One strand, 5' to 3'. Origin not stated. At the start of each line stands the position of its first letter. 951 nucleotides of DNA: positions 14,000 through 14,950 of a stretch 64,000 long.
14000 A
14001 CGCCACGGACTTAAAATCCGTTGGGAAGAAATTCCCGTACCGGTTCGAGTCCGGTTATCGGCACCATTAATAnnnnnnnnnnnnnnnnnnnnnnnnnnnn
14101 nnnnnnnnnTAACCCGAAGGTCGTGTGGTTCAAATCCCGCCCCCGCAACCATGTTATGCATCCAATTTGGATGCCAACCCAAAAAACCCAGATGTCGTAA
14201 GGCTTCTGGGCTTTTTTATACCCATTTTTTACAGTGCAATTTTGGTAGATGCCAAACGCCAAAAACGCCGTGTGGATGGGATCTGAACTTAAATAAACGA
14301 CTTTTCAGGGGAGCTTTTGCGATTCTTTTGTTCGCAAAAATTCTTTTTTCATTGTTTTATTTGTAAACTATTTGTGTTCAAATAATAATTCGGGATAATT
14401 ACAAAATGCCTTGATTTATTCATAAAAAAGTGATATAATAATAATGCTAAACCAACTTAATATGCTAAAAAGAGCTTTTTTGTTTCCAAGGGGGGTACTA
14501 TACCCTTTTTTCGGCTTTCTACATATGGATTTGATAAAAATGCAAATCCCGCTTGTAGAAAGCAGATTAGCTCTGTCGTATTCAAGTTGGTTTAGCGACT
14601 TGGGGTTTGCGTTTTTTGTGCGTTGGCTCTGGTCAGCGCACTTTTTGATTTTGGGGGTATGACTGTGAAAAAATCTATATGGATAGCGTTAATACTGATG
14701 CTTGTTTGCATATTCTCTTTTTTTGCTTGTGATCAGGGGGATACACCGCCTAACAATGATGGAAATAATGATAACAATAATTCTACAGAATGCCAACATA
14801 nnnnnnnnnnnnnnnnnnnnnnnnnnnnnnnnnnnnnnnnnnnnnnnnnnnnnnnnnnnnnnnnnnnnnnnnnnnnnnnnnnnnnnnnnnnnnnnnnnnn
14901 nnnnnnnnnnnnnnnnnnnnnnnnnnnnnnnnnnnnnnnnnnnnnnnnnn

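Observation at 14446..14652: About 205 nt highly structured RNA between a near-consensus promoter and an intrinsic terminator, directly upstream of the Cys-repeat lipoprotein gene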

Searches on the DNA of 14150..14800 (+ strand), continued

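Call 82: search_rna_families(sources=[L026, L050, L023, L016], threshold=evalue, max_evalue=1)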
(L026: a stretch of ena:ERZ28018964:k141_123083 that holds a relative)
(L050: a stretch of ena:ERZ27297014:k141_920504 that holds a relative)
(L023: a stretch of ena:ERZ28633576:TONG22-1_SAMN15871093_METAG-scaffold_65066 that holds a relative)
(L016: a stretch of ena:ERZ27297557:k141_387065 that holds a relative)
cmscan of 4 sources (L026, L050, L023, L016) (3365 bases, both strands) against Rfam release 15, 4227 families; matches with E-value up to 1: 0.
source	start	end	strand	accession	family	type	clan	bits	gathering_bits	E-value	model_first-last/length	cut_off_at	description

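Call 86: search_with_rna_model(model_id=R1, sources=[L051, L052, L053, L054, L055, L056, L057, L058, L059, L060, L061, L062, L063, L064, L065, L066, L067, L068, L069, L070, L071, L072, L073, L074, L075, L076, L077, L078, L079, L080, L081, L082, L083, L084, L085, L086, L087, L088, L089, L090, L091, L092, L093, L094, L095, L096, L097, L098, L099, L100, L101, L102, L103, L104, L105, L106, L107, L108, L109, L110, L111, L112, L113, L114, L115, L116, L117, L118, L119], max_evalue=0.1)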
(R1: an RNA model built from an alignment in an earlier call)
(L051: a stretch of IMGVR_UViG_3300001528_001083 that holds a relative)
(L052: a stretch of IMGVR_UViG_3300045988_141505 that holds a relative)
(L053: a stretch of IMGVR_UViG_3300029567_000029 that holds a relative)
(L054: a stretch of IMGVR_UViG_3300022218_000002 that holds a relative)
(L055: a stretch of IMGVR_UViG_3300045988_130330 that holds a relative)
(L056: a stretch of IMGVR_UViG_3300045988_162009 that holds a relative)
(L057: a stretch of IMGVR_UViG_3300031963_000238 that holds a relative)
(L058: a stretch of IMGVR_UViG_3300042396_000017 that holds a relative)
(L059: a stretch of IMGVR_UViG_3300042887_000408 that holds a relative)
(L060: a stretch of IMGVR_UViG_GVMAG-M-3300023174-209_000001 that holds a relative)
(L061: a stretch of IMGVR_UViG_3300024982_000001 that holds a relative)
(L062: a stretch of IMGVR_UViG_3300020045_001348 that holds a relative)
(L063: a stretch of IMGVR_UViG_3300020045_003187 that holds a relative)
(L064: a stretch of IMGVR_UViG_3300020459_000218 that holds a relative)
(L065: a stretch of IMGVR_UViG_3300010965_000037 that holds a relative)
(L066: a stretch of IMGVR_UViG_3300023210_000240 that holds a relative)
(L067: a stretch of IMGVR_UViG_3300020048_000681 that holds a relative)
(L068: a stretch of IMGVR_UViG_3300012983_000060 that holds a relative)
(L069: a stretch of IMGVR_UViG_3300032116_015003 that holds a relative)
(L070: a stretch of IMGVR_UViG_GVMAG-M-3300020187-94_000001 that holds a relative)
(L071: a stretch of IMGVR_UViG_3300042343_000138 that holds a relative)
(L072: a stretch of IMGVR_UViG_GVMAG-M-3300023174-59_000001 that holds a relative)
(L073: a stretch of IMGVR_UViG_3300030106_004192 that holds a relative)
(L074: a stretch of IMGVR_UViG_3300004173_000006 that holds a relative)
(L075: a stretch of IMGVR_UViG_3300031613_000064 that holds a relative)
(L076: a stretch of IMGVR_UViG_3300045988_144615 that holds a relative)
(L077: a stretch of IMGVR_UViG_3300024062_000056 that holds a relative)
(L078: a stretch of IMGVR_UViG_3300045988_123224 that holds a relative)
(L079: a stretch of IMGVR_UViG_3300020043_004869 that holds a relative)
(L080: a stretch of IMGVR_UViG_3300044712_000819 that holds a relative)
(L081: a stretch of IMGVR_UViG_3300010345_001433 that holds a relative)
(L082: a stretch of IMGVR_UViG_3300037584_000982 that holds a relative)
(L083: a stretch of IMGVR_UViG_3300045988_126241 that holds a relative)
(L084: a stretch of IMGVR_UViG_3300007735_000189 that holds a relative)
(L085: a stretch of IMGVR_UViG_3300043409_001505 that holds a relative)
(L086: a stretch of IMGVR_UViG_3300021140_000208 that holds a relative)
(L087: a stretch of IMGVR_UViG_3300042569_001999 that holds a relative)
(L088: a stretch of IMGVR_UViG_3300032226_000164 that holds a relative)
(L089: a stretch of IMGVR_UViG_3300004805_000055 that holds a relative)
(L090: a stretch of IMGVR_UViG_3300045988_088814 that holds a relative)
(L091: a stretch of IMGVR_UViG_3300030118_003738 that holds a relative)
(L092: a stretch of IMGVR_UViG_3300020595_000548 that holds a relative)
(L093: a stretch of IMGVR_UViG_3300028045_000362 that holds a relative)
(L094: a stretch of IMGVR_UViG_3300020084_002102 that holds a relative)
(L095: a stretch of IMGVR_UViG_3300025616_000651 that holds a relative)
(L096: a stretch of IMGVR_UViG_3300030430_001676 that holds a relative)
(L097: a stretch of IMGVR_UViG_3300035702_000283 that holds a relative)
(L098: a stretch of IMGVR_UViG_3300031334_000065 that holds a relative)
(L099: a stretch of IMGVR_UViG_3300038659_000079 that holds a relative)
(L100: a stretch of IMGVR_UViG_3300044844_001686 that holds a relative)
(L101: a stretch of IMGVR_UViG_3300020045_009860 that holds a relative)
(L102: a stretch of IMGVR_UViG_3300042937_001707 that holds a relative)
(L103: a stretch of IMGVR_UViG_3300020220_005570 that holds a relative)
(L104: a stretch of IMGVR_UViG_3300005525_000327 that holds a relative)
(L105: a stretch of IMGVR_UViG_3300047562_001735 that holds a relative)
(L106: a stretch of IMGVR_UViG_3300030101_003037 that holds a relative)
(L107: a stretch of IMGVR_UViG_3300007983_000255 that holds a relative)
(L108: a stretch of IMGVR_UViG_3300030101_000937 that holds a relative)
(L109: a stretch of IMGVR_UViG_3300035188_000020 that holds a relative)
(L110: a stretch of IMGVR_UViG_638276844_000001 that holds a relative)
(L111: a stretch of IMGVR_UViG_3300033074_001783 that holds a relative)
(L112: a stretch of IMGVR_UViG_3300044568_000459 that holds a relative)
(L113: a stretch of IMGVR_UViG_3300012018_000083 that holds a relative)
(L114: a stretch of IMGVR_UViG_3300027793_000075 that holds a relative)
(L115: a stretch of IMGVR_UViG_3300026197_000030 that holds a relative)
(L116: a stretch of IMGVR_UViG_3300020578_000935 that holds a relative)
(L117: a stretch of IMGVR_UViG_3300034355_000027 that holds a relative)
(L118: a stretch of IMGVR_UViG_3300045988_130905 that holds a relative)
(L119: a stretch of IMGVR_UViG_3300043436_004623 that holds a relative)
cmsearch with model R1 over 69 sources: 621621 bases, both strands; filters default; matches with E-value up to 0.1: 8.
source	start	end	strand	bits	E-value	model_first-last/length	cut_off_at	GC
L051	3681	3893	-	90.3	1.5e-19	1-203/203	no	0.37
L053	1562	1774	+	90.3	1.5e-19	1-203/203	no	0.37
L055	295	507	+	90.3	1.5e-19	1-203/203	no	0.37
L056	5980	6193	+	88.1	5.1e-19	1-203/203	no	0.37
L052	8704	8916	-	87.9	5.8e-19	1-203/203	no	0.38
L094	5025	5045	+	17.3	0.097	84-104/203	no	0.24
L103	1415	1435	-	17.3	0.097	84-104/203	no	0.24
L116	336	356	+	17.3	0.097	84-104/203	no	0.24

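Call 87: search_with_rna_model(model_id=R1, sources=[L051, L052, L053, L054, L055, L056], max_evalue=0.01, show_alignments=3)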
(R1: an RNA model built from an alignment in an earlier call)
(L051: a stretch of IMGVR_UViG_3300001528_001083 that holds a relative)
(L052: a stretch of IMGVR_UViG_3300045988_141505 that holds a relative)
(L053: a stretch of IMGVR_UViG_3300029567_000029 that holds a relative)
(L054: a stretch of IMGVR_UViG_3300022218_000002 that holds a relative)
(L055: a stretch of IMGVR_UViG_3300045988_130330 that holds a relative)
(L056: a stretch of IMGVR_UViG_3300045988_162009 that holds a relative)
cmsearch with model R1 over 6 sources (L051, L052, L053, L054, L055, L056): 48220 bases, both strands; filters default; matches with E-value up to 0.01: 5.
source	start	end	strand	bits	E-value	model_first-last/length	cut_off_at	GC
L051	3681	3893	-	90.3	1.2e-20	1-203/203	no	0.37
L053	1562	1774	+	90.3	1.2e-20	1-203/203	no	0.37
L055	295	507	+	90.3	1.2e-20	1-203/203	no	0.37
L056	5980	6193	+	88.1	4e-20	1-203/203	no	0.37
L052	8704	8916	-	87.9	4.5e-20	1-203/203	no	0.38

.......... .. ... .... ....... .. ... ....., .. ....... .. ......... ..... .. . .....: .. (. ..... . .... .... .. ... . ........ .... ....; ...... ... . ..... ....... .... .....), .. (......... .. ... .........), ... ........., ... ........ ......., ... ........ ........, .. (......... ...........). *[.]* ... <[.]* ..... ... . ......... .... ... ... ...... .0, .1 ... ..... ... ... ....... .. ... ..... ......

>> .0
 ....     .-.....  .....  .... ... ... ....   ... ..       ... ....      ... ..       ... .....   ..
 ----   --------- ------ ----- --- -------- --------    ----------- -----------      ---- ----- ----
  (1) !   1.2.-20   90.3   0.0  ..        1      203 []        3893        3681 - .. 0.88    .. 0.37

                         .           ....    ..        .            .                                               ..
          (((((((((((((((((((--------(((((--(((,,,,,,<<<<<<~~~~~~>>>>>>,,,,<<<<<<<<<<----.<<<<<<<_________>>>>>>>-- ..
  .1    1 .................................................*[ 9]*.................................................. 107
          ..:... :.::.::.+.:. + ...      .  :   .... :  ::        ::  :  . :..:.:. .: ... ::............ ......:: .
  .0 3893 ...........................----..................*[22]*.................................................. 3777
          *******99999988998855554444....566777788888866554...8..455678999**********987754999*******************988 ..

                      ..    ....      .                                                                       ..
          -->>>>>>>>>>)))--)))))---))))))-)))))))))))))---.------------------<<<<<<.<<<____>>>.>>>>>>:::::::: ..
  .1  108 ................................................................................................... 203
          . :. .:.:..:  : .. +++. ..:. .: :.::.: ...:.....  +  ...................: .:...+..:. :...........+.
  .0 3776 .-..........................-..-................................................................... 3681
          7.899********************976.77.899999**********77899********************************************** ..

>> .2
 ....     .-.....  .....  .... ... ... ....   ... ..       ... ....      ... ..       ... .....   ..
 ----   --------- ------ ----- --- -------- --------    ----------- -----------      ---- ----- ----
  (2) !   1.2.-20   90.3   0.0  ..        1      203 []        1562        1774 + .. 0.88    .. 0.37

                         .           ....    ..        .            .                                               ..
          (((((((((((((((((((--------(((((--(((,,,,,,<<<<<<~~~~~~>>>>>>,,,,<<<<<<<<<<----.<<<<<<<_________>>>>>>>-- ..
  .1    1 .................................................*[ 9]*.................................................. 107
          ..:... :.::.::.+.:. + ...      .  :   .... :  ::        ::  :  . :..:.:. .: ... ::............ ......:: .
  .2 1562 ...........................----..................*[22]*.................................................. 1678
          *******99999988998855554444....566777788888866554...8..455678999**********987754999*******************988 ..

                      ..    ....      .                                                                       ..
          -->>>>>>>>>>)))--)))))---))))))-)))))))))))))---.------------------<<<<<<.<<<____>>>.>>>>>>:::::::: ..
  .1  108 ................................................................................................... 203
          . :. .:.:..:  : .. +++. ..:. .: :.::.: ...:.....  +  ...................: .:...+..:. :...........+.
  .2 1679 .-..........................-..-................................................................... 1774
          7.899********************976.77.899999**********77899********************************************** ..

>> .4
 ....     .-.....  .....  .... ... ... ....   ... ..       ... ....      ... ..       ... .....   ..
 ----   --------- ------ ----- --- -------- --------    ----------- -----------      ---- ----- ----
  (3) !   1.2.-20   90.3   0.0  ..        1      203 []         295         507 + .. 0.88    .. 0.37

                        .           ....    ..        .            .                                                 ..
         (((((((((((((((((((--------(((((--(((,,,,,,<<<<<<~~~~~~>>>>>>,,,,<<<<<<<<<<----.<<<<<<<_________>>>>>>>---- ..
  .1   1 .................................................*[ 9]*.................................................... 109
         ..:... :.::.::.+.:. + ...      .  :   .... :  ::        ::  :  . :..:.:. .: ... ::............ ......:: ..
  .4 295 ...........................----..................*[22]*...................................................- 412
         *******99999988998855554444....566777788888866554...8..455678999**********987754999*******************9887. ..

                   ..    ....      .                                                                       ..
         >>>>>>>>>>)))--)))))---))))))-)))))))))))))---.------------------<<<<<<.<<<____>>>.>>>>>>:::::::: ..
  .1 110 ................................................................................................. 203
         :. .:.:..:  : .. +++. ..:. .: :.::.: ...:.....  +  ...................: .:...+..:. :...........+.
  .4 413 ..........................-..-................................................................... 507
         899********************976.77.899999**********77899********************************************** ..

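Call 88: search_with_rna_model(model_id=R1, sources=[window, L008, L017, L019, L020, L021, L022, L023, L024, L032, L034, L036, L050, L051, L052, L056], max_evalue=1e-10, make_alignment=true)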
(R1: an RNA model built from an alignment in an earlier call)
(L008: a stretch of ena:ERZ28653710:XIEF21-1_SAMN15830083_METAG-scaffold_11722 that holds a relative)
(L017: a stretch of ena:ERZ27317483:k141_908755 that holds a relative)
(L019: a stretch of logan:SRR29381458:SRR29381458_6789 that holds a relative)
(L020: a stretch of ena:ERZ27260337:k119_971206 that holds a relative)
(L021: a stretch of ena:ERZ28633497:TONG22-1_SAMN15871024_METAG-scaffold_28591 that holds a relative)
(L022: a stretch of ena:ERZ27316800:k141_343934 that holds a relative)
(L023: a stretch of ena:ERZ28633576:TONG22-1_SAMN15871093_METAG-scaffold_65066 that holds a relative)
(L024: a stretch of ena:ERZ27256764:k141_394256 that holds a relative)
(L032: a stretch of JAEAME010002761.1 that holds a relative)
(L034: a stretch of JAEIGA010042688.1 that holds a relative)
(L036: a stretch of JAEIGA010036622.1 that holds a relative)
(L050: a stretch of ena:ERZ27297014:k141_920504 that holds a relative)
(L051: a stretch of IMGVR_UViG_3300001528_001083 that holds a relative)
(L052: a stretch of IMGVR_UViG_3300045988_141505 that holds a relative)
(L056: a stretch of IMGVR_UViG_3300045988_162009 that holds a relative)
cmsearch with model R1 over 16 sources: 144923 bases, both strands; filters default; matches with E-value up to 1e-10: 16.
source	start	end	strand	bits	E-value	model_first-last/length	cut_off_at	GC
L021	669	871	+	251.2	1.9e-59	1-203/203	no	0.38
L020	378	581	+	245.8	4.1e-58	1-203/203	no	0.38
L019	1375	1578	+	245.2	5.5e-58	1-203/203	no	0.38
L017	3905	4108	+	243.7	1.3e-57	1-203/203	no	0.38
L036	3086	3290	-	234.5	2.3e-55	1-203/203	no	0.36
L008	861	1065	+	233.9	3.2e-55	1-203/203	no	0.4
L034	2749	2951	-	233.5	4.1e-55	1-203/203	no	0.4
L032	1041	1243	+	232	9.2e-55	1-203/203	no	0.38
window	14446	14649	+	227.3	1.3e-53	1-203/203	no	0.4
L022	1782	1985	+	226.1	2.6e-53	1-203/203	no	0.39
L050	247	448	+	224.8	5.4e-53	1-203/203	no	0.4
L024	426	621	+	191.2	8.7e-45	1-203/203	no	0.36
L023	1151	1348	+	183.8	5.4e-43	1-203/203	no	0.38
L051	3681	3893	-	90.3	3.5e-20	1-203/203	no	0.37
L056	5980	6193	+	88.1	1.2e-19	1-203/203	no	0.37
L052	8704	8916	-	87.9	1.4e-19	1-203/203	no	0.38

Alignment A4: 16 matches aligned to the model, 244 columns, each read 5' to 3' on its own strand. Consensus structure (alignment columns), stored with it:
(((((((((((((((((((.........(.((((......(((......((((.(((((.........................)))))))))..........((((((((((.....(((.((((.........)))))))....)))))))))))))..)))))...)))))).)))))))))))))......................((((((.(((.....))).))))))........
